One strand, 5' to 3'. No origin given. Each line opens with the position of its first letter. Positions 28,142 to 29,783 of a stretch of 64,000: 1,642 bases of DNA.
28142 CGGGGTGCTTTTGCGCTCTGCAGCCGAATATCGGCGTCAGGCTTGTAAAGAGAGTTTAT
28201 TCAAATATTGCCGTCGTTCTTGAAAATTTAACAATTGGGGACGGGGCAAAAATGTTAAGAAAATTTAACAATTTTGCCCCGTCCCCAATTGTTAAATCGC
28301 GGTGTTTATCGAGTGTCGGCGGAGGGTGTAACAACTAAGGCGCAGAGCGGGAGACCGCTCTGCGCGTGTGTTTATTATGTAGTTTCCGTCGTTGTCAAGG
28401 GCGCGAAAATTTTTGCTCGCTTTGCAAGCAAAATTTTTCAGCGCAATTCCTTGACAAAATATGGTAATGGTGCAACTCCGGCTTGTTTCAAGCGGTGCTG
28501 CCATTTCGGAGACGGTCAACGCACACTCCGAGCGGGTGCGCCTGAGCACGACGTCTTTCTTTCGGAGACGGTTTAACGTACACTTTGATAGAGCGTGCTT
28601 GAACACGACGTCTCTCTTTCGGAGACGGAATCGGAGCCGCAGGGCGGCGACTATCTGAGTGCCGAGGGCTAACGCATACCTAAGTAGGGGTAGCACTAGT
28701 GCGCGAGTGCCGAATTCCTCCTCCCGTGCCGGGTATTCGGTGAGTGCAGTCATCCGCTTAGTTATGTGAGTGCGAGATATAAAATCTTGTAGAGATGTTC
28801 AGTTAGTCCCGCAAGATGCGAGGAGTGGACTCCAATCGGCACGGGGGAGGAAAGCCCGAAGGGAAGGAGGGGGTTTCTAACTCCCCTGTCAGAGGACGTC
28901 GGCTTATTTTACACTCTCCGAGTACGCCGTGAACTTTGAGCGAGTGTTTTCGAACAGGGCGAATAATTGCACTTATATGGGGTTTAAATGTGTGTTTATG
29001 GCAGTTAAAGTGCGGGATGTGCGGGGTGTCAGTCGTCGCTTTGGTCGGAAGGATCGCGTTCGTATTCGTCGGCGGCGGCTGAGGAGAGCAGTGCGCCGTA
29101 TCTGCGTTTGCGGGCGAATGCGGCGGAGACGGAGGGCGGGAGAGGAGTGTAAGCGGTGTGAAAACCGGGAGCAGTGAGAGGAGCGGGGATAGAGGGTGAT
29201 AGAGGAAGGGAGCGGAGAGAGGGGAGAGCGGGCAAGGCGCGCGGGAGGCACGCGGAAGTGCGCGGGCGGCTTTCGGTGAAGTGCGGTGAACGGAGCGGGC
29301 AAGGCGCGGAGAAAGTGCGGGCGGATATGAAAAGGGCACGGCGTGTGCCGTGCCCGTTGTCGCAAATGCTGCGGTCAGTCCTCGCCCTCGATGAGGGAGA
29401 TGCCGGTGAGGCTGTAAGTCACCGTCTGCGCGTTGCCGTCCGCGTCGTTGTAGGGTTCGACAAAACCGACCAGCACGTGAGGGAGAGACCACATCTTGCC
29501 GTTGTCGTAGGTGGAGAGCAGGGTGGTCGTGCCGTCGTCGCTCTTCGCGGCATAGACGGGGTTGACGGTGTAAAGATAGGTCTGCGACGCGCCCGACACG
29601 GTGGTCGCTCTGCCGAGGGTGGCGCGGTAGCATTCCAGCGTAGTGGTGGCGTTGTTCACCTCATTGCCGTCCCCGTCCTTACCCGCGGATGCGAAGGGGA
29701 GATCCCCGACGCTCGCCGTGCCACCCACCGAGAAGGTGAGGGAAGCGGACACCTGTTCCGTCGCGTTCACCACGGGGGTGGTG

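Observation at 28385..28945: Dense family of modular, hairpin-rich intergenic repeats (family M) with no recognisable relatives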

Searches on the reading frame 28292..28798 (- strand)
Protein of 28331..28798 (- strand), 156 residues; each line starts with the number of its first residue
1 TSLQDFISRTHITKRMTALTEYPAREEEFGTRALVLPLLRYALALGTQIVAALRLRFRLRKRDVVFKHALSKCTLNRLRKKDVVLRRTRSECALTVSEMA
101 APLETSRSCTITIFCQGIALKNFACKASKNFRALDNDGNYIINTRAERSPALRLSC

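Call 101: find_homologous_proteins(query=window:28331-28798:-, max_evalue=0.001)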
Query seq(156 aa) (156 aa): 31 proteins with E <= 0.001 among 1190 candidates.
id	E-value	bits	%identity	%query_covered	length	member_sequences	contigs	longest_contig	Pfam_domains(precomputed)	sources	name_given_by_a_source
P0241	2.9e-68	246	90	88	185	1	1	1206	-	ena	-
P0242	8.5e-35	138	90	51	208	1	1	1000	-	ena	-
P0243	5.7e-32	129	79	54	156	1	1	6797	-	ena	-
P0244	3.2e-30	123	76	55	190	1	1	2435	-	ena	-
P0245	2.4e-29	120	74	59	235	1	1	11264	-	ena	-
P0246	3.4e-26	110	82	47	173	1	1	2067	-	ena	-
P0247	6.1e-26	109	55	78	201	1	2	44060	-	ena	-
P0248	7.1e-25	106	79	49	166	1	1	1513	-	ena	-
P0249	1.2e-23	102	66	59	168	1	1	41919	-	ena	-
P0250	1.1e-22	98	85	42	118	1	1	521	-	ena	-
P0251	2.7e-18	84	81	37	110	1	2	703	-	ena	-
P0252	3.1e-18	84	84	37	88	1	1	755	-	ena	-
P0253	4.3e-18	84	71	48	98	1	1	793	-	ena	-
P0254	9.3e-18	83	82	39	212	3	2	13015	-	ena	-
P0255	7.7e-17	80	68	46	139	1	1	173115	-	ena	-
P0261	4.6e-12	64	90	25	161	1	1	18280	-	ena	-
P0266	1.3e-7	50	41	80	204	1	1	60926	-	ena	-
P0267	1.9e-7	49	85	22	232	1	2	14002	-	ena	-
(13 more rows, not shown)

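Call 103: list_cluster_members(proteins=[P0241, P0243, P0245, P0247, P0249, P0254, P0255, P0261, P0266, P0267])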
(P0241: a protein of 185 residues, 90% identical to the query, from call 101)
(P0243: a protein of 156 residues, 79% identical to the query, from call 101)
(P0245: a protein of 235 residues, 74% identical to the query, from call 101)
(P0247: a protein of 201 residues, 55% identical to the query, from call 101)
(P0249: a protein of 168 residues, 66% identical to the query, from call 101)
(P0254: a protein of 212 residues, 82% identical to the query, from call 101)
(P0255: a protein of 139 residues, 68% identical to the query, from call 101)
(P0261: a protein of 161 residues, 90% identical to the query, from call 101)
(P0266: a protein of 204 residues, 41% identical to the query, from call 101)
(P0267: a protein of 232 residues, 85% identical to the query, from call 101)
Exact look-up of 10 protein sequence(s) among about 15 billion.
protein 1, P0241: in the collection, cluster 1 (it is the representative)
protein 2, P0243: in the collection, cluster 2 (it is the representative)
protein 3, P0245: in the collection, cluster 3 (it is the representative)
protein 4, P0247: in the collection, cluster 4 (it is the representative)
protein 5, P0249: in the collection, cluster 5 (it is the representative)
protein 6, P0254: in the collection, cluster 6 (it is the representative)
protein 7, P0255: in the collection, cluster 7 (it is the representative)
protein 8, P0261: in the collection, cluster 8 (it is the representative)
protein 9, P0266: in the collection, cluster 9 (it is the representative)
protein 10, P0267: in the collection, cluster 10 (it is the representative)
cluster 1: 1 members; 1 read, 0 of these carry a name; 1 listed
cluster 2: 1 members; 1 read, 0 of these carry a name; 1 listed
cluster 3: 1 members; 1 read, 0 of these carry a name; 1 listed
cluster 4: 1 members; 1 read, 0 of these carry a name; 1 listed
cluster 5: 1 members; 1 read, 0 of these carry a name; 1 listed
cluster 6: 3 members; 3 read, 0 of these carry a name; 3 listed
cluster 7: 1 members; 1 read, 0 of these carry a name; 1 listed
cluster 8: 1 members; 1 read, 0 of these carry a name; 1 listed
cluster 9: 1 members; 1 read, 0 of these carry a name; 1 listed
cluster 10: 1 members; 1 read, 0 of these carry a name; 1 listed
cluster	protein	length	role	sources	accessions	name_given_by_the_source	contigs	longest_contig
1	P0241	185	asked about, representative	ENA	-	-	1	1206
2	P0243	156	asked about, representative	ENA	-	-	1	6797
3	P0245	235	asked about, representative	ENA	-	-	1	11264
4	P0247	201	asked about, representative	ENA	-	-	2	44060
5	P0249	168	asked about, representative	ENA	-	-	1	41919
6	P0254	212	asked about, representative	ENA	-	-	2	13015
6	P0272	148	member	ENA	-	-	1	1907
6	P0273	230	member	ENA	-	-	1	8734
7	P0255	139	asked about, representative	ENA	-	-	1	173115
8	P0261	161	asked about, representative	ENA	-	-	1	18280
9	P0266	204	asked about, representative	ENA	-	-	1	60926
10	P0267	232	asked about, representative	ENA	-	-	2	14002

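Call 109: search_protein_representatives(protein=window:28292-28753:-)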
Query: 153 residues. Proteins with E-value up to 0.001 (for the whole library): 33; up to 1e-10: 15; up to 1e-30: 1. The best 33 are listed.
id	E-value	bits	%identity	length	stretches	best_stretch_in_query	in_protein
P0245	1.9e-38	147.8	92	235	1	75-153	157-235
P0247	1.8e-26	109.1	61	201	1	1-122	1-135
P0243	1.9e-23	99.3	76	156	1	1-71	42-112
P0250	3.4e-23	98.5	72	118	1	1-82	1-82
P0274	5.4e-21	91.3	85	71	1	1-60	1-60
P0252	9.4e-19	84.1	83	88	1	1-60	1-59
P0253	1.4e-18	83.5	74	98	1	1-75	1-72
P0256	1.5e-16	77.0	74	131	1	62-119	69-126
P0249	1.2e-15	74.0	74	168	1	1-77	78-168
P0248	3.2e-15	72.6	78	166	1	2-61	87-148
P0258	2.5e-14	69.8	87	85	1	1-47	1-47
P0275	2.5e-14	69.8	87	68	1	1-47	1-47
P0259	4.2e-13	65.8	84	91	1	1-49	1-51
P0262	1.4e-12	64.1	79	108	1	1-47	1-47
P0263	2.7e-12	63.2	83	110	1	1-47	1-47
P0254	3.4e-10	56.4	80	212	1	2-47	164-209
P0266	4.0e-08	49.7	68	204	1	1-82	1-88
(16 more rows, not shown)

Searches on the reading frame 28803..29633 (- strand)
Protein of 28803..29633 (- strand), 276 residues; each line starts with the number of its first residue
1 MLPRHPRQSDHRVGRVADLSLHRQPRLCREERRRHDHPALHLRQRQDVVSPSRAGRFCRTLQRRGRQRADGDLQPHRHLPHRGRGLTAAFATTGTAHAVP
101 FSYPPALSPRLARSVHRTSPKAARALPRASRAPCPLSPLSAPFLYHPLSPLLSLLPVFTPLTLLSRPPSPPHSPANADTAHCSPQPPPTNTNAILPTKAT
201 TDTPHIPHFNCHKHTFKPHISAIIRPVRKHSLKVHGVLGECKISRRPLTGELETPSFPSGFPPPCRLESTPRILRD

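Call 78: search_protein_families(library=pfam, proteins=[window:28803-29633:-], max_evalue=0.01)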
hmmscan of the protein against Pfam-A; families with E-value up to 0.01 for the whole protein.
window:28803-29633:- (276 aa): 0 families
